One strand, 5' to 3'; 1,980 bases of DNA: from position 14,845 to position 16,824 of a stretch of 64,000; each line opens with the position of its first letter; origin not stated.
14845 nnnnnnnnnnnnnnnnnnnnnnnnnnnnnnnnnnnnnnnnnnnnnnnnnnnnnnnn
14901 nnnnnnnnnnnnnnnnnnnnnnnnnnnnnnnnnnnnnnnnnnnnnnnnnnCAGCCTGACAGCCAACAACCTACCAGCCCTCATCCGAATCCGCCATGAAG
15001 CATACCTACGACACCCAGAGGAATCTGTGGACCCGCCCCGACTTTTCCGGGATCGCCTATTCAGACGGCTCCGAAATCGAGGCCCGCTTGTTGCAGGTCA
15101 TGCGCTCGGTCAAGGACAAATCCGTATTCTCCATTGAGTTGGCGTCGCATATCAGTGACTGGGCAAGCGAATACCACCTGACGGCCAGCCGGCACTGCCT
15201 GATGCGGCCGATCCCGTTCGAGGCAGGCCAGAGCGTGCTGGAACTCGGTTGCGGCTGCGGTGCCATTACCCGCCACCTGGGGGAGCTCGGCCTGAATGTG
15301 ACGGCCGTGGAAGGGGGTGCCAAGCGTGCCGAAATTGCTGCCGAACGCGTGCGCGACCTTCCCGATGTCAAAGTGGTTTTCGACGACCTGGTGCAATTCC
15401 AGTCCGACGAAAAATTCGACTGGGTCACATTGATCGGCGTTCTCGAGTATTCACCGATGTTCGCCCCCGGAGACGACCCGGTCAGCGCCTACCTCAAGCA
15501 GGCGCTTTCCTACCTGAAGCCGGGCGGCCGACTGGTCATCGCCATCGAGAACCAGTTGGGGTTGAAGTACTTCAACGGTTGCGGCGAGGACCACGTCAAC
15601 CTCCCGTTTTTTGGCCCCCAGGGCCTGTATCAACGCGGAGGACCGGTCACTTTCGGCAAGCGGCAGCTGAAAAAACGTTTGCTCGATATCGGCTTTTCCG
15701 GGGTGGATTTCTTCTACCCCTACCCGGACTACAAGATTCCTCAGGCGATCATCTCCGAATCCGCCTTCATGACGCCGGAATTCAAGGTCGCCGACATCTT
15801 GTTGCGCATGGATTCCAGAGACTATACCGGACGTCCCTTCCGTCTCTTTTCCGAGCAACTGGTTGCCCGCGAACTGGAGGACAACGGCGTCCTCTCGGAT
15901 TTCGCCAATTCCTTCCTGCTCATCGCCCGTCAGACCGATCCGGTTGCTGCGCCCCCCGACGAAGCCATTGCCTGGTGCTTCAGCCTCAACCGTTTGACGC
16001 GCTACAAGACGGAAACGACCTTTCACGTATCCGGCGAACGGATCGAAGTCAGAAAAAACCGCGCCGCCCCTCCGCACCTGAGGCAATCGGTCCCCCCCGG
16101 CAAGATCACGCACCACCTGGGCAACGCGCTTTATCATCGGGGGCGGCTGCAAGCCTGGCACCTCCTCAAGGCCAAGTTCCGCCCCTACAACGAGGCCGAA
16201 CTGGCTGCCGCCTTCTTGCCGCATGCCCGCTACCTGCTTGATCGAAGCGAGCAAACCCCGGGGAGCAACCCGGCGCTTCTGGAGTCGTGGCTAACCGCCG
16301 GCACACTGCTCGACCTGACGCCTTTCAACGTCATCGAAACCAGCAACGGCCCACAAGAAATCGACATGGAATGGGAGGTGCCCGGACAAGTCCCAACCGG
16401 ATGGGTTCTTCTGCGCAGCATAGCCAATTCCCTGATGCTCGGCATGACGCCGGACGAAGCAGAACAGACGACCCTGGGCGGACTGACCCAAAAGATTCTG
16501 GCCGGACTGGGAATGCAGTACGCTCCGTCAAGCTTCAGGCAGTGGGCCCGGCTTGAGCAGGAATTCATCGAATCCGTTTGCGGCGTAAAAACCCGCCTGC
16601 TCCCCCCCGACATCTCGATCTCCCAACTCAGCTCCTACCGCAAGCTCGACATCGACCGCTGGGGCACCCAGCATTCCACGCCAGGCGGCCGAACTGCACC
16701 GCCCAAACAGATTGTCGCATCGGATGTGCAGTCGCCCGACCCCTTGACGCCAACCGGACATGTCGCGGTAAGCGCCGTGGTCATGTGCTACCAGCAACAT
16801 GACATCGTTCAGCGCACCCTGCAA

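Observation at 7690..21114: Flagellin-modification island that contains a complete 2-aminoethylphosphonate (C-P bond) pathway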

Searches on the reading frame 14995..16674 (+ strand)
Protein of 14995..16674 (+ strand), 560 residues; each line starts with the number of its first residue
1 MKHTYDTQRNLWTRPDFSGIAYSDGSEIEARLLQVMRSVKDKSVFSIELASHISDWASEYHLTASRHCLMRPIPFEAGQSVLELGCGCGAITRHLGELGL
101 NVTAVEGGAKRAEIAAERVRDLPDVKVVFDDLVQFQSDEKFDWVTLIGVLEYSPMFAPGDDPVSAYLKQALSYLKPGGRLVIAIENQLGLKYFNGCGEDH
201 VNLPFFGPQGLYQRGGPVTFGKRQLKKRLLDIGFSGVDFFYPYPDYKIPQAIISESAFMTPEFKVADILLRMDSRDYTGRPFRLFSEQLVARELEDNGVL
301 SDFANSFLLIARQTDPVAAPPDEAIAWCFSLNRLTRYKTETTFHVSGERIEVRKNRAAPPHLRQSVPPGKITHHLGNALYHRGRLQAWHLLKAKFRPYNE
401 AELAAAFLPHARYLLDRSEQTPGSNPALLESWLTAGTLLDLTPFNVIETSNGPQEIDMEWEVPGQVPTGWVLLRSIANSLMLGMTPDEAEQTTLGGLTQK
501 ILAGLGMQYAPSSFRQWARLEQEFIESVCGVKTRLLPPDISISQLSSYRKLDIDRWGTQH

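Call 66: search_solved_structures(query=window:14995-16674:+, max_evalue=0.01)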
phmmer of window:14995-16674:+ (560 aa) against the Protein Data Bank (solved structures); distinct sequences matched with E-value up to 0.01: 25.
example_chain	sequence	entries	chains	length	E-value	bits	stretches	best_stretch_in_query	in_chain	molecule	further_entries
5kn4_A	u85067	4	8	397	3.9e-07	32.2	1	75-158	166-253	Pavine N-methyltransferase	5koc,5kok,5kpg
5kpc_A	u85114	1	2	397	1.1e-06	30.8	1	75-155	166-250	Pavine N-methyltransferase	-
5z9o_A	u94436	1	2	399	2.4e-06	29.6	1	64-187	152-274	Cyclopropane-fatty-acyl-phospholipid synthase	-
6gkv_A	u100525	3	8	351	5.3e-06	28.5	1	75-154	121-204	Coclaurine N-methyltransferase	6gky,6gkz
7wzf_A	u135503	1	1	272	7.4e-06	28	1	71-188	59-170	YunM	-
7wzg_A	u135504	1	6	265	2.3e-05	26.4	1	77-182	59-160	Cypemycin N-terminal methyltransferase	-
9whw_B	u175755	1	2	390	7.9e-05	24.6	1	75-156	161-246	N-methyltransferase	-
4hgy_A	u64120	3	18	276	0.00017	23.5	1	41-195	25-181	CcbJ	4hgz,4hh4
9we4_B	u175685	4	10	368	0.00032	22.6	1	75-167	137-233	N-methyltransferase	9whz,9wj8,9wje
9dg8_A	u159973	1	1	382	0.00035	22.5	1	71-153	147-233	Tetrahydroprotoberberine N-methyltransferase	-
9dg7_A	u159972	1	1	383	0.00035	22.5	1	71-153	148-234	Tetrahydroprotoberberine N-methyltransferase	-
4ine_A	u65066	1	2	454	0.00053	21.9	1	73-184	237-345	Protein PMT-2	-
9wj7_B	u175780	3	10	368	0.00056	21.8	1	75-156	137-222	N-methyltransferase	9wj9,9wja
3ofj_A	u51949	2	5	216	0.00062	21.6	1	64-183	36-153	Nodulation protein S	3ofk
6p3m_A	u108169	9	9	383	0.00064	21.6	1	71-153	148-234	tetrahydroprotoberberine N-methyltransferase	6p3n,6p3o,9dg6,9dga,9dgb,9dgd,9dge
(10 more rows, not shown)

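Call 79: find_homologous_proteins(query=window:14995-16674:+, max_evalue=1e-10)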
Query window:14995-16674:+ (560 aa): 1037 proteins with E <= 1e-10 among 8000 candidates; the best 120 are listed.
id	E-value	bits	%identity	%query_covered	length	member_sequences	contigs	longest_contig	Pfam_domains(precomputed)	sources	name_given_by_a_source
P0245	7.4e-194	664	56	99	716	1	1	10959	PF13489.13,PF02353.27,PF13649.13,PF08241.19,PF08242.19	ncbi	ncbi:MAG TPA: class I SAM-dependent methyltransferase, partial [Azonexus sp.]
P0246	7.3e-141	489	44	93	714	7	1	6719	PF13489.13,PF13649.13,PF08241.19,PF08242.19,PF05401.17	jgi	-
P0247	1.1e-140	488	45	94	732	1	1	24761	PF13489.13,PF05175.21,PF13649.13,PF08241.19,PF08242.19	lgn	-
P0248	3.7e-139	483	44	93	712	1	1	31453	PF13489.13,PF02353.27,PF13649.13,PF08241.19,PF08242.19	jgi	jgi:SAM-dependent methyltransferase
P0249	7.3e-137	475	43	98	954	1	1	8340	PF13489.13,PF13641.13,PF13649.13,PF00535.33,PF08241.19,PF08242.19,PF05401.17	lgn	-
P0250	2.2e-136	474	43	93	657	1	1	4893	PF13847.13,PF13489.13,PF02353.27,PF05175.21,PF13649.13,PF08241.19,PF08242.19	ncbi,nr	ncbi:MAG: class I SAM-dependent methyltransferase, partial [Thermodesulfobacteriota bacterium]|nr:cl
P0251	4.7e-136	473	47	86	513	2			PF00398.27,PF13489.13,PF13649.13,PF08241.19,PF08242.19,PF05401.17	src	-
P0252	5.8e-136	472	42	95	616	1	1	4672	PF13847.13,PF00398.27,PF13489.13,PF02353.27,PF13649.13,PF08241.19,PF08242.19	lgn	-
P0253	7.3e-136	472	43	96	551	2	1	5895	PF13847.13,PF13489.13,PF02353.27,PF13649.13,PF08241.19,PF08242.19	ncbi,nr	ncbi:class I SAM-dependent methyltransferase, partial [Myxococcota bacterium]|nr:class I SAM-depende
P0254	2.6e-135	470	43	98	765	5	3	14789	PF13847.13,PF13489.13,PF13649.13,PF08241.19,PF08242.19,PF05401.17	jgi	jgi:SAM-dependent methyltransferase/TolA-binding protein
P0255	1.0e-134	468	42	98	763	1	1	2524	PF13847.13,PF13489.13,PF13649.13,PF08241.19,PF08242.19,PF05401.17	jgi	-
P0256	1.2e-134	468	43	96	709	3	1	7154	PF13489.13,PF13649.13,PF08241.19,PF08242.19,PF05401.17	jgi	jgi:SAM-dependent methyltransferase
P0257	1.3e-134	468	43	97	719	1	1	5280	PF13489.13,PF02353.27,PF13649.13,PF08241.19,PF08242.19,PF05401.17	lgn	-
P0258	3.5e-134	467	43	95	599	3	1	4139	PF13489.13,PF02353.27,PF13649.13,PF08241.19,PF08242.19,PF05401.17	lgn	-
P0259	3.7e-134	466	42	96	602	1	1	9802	PF13847.13,PF13489.13,PF02353.27,PF05175.21,PF13649.13,PF08241.19,PF08242.19,PF05401.17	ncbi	-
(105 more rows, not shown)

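Call 89: predict_structure(alignment_id=A2)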
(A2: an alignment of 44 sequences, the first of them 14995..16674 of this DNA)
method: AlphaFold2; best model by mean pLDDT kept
length: 560 residues; sequences in the alignment: 44
mean_pLDDT: 92.2   pTM: 0.92
mean pLDDT of the five models: 92.2, 91.4, 91.2, 90.7, 90.6
residues with pLDDT >= 90: 460; 70-90: 76; 50-70: 13; < 50: 11
segments of 3 or more residues with pLDDT < 50: 550-560
pLDDT, mean of each block of 10 residues (from residue 1): 92 94 89 98 95 92 96 97 97 98 97 98 98 94 98 93 96 97 97 87 90 93 97 97 96 97 95 84 88 97 97 87 95 94 96 95 67 96 94 86 95 98 98 98 96 96 97 94 72 94 98 97 93 91 71 37
secondary structure, 60 per line:
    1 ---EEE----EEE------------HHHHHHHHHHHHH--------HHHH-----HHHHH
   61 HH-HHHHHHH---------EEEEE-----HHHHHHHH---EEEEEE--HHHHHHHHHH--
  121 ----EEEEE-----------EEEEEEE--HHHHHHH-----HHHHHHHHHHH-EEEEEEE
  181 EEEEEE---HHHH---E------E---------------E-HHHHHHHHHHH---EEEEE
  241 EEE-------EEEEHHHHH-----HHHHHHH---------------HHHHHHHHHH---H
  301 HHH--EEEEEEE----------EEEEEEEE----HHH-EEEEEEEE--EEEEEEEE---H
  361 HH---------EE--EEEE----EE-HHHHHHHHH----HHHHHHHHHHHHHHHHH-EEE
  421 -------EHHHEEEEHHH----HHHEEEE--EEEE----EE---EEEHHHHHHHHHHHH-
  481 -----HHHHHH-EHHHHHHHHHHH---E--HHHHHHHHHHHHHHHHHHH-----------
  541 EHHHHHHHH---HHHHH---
elements in order: E4-6 E11-13 H26-38 H47-50 H56-62 H64-70 E80-84 H90-97 E101-106 H109-118 E125-129 E141-147 H150-156 H162-172 E174-186 H190-193 H222-232 E236-243 E251-254 H255-259 H265-271 H287-296 H300-303 E306-312 E323-330 E339-346 E349-356 E376-379 H387-395 H400-416 E418-420 E432-435 E446-449 E452-455 E465-467 H468-479 H486-491 H494-504 H511-529 H542-549 H553-557

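Call 91: fold_search(model_id=the predicted structure, library=pdb)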
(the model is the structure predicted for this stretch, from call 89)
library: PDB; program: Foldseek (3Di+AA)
matches with E <= 10: 1963; with E <= 0.001: 1245
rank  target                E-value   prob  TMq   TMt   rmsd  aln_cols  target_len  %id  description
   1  4r6w_A                1.8e-10  1.00  0.30  0.61   9.1       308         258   15  Plasmodium falciparum phosphoethanolamine methyltransferase D128A mutant in complex with S-adenosylhomocysteine and ph (released 2014-10-08)
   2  3uj7_A                1.9e-10  1.00  0.29  0.59   8.0       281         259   14  Phosphoethanolamine methyltransferase from Plasmodium falciparum in complex with SAM and PO4 (released 2011-11-30)
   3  4ine_A                1.9e-10  1.00  0.28  0.35   9.1       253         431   19  Crystal structure of N-methyl transferase (PMT-2) from Caenorhabditis elegant complexed with S-adenosyl homocysteine a (released 2014-01-15)
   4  4ine_B                2.1e-10  1.00  0.29  0.37   9.7       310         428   16  Crystal structure of N-methyl transferase (PMT-2) from Caenorhabditis elegant complexed with S-adenosyl homocysteine a (released 2014-01-15)
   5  4iv0_A                3.0e-10  1.00  0.30  0.59  10.0       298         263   15  Crystal structure of N-methyl transferase from Plasmodium vivax complexed with S-adenosyl methionine and phosphate (released 2014-02-19)
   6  3ujc                  3.1e-10  1.00  0.29  0.58   9.0       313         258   13  Phosphoethanolamine methyltransferase mutant (H132A) from Plasmodium falciparum in complex with phosphocholine (released 2011-11-30)
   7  4mwz_A                3.3e-10  1.00  0.30  0.60  10.5       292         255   14  Crystal structure of N-methyl transferase from Plasmodium vivax complexed with S-adenosyl methionine, phosphate and am (released 2014-10-01)
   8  4mwz_B                3.5e-10  1.00  0.28  0.56   8.8       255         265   16  Crystal structure of N-methyl transferase from Plasmodium vivax complexed with S-adenosyl methionine, phosphate and am (released 2014-10-01)
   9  2p7h_A                3.5e-10  1.00  0.29  0.64   7.0       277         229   18  Crystal structure of a sam dependent methyl-transferase type 12 family protein (eca1738) from pectobacterium atrosepti (released 2007-04-03)
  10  4krh_A                3.9e-10  1.00  0.27  0.34   8.0       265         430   18  SeMet Haemonchus contortus Phosphoethanolamine N-methyltransferase 2 in complex with S-adenosyl-L-methionine (released 2013-09-25)
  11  3uj6                  4.3e-10  1.00  0.29  0.59   8.8       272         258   14  SeMet Phosphoethanolamine methyltransferase from Plasmodium falciparum in complex with SAM and PO4 (released 2011-11-30)
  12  4kri_A                4.3e-10  1.00  0.28  0.35   9.2       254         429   20  Haemonchus contortus Phospholethanolamine N-methyltransferase 2 in complex with phosphomonomethylethanolamine and S-ad (released 2013-09-25)
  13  2p7h_B                4.6e-10  1.00  0.29  0.65   6.7       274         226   19  Crystal structure of a sam dependent methyl-transferase type 12 family protein (eca1738) from pectobacterium atrosepti (released 2007-04-03)
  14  5wp4                  4.6e-10  1.00  0.28  0.32  10.3       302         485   15  Arabidopsis thaliana phosphoethanolamine N-methyltransferase 1 (AtPMT1, XIOPTL) in complex with SAH and phosphocholine (released 2017-11-15)
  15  6uvq_A                5.4e-10  1.00  0.28  0.57   9.7       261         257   20  Crystal structure of Apo AtmM (released 2020-11-25)
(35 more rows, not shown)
